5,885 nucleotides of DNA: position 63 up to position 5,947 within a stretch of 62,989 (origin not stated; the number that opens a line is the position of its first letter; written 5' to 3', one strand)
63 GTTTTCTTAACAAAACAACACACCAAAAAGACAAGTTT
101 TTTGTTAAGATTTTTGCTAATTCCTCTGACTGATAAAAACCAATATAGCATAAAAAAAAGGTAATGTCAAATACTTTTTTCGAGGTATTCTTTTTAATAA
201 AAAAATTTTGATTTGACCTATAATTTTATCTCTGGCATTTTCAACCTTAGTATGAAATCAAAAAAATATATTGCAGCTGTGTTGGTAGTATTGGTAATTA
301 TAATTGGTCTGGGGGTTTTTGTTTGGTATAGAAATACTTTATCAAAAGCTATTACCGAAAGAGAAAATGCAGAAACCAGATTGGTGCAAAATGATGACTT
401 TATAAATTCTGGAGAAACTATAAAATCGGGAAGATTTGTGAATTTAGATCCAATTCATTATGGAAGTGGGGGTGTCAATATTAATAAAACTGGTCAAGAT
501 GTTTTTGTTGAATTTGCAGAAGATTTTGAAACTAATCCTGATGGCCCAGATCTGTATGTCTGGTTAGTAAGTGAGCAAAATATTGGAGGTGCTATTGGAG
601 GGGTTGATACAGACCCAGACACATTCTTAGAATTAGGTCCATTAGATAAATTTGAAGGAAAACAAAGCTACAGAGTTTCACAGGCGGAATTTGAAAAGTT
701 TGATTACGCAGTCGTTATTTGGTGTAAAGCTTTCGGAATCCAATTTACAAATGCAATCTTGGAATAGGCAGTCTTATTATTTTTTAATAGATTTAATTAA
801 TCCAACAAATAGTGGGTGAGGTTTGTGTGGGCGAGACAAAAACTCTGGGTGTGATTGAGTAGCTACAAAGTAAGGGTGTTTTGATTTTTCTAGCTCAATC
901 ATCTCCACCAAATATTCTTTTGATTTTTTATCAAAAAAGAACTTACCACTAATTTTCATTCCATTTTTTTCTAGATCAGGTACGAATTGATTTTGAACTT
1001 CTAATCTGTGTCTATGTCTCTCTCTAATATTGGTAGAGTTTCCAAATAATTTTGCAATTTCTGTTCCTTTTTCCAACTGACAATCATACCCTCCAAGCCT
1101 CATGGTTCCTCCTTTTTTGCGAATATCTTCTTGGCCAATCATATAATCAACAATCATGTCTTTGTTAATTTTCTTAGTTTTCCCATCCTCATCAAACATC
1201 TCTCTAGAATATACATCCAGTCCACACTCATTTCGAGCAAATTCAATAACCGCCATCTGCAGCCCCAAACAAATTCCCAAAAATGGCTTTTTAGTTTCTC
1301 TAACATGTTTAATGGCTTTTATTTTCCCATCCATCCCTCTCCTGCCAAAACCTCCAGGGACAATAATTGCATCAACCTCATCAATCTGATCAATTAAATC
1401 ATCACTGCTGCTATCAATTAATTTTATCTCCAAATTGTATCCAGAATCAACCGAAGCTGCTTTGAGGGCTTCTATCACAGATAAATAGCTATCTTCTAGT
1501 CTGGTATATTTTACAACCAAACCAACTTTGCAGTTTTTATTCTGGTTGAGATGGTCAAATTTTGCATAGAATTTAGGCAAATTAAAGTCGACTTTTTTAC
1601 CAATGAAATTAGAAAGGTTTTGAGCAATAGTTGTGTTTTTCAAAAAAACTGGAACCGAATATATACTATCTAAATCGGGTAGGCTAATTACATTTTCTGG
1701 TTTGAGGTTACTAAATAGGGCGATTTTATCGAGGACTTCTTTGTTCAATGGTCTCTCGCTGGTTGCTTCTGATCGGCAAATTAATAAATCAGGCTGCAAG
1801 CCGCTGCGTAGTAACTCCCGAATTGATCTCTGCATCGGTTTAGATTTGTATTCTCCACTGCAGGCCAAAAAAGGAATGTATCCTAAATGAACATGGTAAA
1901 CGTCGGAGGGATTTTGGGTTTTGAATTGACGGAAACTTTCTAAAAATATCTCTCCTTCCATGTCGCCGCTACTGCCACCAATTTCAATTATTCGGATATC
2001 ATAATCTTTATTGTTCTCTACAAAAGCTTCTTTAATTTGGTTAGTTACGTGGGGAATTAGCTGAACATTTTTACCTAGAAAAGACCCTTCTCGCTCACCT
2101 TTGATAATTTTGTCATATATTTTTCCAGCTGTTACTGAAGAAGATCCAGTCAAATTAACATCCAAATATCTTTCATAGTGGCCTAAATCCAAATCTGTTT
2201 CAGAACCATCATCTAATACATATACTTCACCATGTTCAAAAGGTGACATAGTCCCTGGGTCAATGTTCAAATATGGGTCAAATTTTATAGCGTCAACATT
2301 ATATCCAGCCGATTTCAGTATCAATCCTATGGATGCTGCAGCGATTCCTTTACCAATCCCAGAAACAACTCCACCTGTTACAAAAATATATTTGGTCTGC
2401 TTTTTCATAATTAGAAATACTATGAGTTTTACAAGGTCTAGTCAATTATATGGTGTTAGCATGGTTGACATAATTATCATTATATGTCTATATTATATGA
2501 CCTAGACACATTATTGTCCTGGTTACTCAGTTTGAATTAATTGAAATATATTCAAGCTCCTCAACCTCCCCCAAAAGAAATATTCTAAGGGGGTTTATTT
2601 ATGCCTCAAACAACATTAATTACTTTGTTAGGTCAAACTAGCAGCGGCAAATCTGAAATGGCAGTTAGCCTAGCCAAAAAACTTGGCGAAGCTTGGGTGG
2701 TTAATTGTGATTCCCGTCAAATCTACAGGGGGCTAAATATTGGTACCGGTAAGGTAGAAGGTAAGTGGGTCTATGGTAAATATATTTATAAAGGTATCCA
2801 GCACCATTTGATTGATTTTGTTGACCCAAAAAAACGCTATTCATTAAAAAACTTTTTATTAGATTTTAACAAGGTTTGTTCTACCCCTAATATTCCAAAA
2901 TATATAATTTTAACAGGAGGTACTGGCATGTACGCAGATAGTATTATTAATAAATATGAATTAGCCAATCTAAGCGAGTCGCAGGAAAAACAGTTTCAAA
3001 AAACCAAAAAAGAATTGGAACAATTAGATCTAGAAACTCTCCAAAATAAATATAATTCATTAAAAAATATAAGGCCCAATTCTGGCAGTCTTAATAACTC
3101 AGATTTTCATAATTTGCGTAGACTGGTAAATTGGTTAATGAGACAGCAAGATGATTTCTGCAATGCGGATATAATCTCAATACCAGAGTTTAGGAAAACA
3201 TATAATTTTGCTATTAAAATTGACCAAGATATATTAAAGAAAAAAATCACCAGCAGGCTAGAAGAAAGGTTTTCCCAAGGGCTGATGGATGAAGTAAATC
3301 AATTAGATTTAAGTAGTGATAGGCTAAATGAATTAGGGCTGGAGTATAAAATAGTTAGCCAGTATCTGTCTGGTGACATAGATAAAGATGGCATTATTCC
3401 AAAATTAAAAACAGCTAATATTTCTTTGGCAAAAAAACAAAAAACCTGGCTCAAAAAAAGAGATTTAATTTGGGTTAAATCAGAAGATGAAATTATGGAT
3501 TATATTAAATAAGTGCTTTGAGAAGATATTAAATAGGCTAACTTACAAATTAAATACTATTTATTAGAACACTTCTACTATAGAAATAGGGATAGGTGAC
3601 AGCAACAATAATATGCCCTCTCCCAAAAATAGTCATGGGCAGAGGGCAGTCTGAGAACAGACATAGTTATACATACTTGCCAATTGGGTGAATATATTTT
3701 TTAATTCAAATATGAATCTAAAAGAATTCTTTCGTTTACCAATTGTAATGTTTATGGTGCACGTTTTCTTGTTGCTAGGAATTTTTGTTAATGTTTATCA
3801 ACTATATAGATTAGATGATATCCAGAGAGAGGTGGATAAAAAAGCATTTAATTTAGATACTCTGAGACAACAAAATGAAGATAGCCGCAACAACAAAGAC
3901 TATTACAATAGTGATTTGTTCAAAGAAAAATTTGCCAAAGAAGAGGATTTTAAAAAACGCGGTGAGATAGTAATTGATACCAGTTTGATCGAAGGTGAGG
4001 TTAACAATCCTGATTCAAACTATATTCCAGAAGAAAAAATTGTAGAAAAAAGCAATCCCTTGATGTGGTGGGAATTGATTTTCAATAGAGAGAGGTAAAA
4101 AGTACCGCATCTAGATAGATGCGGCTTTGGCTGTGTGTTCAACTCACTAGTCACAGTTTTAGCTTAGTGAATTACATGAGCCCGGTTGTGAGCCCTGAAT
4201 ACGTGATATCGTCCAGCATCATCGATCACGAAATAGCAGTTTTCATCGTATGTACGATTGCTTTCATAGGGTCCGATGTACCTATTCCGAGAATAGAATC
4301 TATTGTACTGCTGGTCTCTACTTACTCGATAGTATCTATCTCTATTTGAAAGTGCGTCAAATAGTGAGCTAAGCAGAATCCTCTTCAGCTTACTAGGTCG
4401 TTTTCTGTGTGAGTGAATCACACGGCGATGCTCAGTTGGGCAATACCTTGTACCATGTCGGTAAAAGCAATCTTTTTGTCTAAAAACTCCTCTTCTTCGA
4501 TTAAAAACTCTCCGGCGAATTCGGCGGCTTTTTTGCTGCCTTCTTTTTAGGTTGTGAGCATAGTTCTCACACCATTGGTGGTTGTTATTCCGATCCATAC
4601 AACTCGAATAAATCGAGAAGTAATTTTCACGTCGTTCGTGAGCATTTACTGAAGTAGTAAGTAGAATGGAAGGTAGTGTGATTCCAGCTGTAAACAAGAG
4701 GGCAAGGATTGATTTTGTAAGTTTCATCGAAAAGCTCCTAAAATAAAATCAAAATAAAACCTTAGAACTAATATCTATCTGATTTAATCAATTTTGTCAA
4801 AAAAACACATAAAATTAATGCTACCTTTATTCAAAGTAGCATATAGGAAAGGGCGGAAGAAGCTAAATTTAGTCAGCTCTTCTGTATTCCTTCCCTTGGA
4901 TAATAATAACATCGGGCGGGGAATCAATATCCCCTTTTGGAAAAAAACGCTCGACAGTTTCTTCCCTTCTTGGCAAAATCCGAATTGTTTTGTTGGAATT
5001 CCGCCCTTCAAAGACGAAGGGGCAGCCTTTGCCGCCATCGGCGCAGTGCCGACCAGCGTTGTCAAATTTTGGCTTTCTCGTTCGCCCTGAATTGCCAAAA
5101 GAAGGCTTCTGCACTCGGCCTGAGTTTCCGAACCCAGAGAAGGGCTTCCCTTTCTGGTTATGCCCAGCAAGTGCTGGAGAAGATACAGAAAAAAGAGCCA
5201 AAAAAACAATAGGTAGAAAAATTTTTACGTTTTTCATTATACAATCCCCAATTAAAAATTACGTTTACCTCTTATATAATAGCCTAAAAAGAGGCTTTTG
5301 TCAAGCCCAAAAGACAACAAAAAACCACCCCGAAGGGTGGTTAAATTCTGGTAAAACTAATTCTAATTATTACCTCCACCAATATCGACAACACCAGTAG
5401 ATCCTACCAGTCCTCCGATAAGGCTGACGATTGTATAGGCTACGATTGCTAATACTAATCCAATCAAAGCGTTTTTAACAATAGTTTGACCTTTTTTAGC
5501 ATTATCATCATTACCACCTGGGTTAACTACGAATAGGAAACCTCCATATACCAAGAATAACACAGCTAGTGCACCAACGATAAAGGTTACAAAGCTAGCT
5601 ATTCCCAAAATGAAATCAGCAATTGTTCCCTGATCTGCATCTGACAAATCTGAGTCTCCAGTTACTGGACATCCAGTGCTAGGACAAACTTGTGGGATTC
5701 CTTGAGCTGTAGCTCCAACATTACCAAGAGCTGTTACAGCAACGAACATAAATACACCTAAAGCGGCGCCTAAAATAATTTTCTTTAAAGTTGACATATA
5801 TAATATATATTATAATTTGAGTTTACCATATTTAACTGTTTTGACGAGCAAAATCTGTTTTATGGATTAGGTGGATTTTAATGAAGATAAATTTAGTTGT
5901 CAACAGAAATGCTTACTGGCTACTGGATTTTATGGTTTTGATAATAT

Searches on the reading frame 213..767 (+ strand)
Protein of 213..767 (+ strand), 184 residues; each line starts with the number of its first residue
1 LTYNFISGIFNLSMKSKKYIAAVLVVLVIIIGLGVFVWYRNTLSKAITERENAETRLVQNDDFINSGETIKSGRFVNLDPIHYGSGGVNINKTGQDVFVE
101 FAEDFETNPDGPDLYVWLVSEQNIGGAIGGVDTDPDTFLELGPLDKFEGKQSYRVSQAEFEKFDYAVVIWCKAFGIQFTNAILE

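Call 37: search_protein_families(library=pfam, proteins=[window:213-767:+])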
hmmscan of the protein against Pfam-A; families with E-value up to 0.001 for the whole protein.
window:213-767:+ (184 aa): 1 family
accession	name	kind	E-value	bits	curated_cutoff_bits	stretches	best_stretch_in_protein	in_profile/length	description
PF10517.14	DM13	-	3.4e-14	53.8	25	1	82-182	7-104/105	Electron transfer DM13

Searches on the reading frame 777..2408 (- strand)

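Call 37: search_protein_families(library=pfam, proteins=[window:777-2408:-])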
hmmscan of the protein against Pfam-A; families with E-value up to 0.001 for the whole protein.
window:777-2408:- (543 aa): 3 families
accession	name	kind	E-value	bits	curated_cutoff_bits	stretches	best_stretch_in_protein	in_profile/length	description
PF06418.20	CTP_synth_N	-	2.2e-105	352.3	26.1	1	6-267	1-261/265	CTP synthase N-terminus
PF00117.34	GATase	-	1.7e-35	122.8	22.8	1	305-539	3-189/190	Glutamine amidotransferase class-I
PF07722.19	Peptidase_C26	-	0.00035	20.8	20.5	0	364-522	96-219/219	Peptidase C26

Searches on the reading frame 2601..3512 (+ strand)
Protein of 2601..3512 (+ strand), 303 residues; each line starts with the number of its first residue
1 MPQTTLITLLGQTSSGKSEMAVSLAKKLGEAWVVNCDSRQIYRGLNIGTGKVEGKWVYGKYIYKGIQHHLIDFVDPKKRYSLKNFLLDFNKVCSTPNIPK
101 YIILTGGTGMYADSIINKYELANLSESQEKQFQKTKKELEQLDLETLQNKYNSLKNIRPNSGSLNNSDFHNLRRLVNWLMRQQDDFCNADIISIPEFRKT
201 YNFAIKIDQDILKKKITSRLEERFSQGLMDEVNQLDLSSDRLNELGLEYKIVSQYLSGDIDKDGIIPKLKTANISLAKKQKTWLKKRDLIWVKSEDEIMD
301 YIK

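Call 15: search_protein_families(library=pfam, proteins=[window:2601-3512:+])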
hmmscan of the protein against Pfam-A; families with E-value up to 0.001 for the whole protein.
window:2601-3512:+ (303 aa): 2 families
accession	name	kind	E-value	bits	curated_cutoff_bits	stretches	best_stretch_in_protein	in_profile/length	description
PF01715.23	IPPT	-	1.8e-37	129.7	23.6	1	40-286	1-242/243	IPP transferase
PF01745.22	IPT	-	0.00019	21.4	20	1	8-52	5-48/233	Isopentenyl transferase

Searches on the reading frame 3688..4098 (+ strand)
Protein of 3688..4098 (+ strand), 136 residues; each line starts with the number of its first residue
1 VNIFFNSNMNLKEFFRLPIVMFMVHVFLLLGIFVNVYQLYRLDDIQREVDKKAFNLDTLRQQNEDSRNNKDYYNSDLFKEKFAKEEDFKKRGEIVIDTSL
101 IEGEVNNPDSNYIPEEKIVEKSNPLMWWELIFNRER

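Call 15: search_protein_families(library=pfam, proteins=[window:3688-4098:+])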
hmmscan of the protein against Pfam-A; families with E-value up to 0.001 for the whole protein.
window:3688-4098:+ (136 aa): 1 family
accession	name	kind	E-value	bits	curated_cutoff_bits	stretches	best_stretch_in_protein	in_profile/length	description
PF04977.20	DivIC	-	1.8e-06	28.1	28.9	1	26-96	3-75/80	Septum formation initiator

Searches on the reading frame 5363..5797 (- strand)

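Call 37: search_protein_families(library=pfam, proteins=[window:5363-5797:-])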
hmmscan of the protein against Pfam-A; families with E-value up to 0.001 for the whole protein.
window:5363-5797:- (144 aa): 1 family
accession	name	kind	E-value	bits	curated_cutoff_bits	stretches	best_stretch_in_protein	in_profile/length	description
PF18895.5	T4SS_pilin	-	2.8e-10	40.6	26.6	1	56-127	2-71/71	Type IV secretion system pilin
